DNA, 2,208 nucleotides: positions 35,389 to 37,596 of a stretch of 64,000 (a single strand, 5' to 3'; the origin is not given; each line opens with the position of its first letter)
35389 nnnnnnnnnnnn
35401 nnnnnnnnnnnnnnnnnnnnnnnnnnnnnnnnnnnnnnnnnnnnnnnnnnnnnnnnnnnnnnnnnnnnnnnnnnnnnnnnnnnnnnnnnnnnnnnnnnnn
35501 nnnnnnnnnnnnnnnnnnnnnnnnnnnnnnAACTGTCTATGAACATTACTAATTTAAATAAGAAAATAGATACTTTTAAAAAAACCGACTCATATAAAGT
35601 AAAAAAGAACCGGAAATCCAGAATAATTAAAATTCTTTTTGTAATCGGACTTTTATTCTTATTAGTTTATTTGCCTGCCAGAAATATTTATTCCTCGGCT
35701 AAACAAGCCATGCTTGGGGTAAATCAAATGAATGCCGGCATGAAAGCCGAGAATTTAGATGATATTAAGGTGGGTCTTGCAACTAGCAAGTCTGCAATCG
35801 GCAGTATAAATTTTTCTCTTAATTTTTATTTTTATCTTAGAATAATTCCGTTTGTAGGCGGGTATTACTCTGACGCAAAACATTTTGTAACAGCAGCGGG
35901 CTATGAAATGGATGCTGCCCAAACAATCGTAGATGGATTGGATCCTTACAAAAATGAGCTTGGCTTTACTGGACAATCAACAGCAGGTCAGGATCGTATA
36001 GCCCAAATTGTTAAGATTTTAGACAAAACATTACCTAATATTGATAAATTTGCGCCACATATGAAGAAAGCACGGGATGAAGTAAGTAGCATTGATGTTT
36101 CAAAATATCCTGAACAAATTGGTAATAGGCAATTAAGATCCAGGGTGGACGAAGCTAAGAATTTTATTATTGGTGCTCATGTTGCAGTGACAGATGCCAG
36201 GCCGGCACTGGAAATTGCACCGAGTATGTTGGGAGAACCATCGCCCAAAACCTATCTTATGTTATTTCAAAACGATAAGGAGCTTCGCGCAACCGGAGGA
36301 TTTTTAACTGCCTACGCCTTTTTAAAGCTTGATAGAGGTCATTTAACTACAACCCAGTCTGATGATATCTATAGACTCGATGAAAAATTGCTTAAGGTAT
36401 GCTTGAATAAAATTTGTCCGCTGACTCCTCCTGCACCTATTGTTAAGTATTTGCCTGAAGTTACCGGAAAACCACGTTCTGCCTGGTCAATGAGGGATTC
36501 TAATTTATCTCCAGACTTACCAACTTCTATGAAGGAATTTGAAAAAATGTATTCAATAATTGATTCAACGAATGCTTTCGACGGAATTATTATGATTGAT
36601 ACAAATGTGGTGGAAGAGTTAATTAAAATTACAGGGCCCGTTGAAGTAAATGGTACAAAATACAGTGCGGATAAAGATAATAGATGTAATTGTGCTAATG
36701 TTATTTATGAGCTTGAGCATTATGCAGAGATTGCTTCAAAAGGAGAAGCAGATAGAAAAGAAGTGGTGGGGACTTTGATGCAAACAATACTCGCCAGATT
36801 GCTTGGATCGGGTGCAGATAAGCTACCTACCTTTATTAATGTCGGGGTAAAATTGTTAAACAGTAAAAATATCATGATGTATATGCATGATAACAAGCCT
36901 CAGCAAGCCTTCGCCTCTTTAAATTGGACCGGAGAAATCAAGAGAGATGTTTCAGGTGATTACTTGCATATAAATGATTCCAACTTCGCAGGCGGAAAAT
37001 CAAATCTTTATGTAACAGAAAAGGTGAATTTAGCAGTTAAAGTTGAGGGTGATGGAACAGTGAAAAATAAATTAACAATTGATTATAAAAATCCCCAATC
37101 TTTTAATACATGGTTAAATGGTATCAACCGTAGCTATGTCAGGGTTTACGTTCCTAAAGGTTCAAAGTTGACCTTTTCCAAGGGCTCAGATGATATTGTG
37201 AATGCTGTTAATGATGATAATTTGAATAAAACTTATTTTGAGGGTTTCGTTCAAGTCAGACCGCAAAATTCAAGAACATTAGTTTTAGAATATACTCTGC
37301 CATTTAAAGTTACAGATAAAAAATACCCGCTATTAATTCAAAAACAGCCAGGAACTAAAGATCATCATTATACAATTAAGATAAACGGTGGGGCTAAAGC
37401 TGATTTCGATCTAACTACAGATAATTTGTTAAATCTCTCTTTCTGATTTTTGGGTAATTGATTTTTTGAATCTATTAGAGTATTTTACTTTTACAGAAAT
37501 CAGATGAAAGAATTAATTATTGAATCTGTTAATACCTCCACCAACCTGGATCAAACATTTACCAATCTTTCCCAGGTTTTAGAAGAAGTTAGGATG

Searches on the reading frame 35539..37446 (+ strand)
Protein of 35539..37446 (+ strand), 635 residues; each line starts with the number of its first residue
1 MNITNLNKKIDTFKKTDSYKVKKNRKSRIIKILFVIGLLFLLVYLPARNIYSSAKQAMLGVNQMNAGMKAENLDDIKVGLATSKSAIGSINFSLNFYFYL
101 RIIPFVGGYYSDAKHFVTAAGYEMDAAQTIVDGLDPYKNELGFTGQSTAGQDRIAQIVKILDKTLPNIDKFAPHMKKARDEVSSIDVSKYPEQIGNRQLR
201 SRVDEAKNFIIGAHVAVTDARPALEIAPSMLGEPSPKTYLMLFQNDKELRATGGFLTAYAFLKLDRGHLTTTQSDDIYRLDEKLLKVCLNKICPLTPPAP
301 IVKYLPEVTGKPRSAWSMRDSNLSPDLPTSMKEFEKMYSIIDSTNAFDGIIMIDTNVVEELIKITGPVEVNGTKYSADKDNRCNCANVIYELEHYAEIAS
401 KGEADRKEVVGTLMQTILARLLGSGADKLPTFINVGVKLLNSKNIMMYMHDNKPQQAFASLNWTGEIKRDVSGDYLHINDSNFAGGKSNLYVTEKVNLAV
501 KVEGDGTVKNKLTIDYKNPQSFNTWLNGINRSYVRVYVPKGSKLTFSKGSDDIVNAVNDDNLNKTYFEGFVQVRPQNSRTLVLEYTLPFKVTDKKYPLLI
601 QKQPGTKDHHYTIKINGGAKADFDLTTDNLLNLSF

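Call 67: search_protein_families(library=pfam, proteins=[window:35539-37446:+], max_evalue=0.0001)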
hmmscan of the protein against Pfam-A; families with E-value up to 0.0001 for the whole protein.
window:35539-37446:+ (635 aa): 1 family
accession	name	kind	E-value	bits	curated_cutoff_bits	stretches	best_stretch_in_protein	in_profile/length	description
PF13196.11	DUF4012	-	5.2e-25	89.1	28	1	236-378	3-133/144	Protein of unknown function (DUF4012)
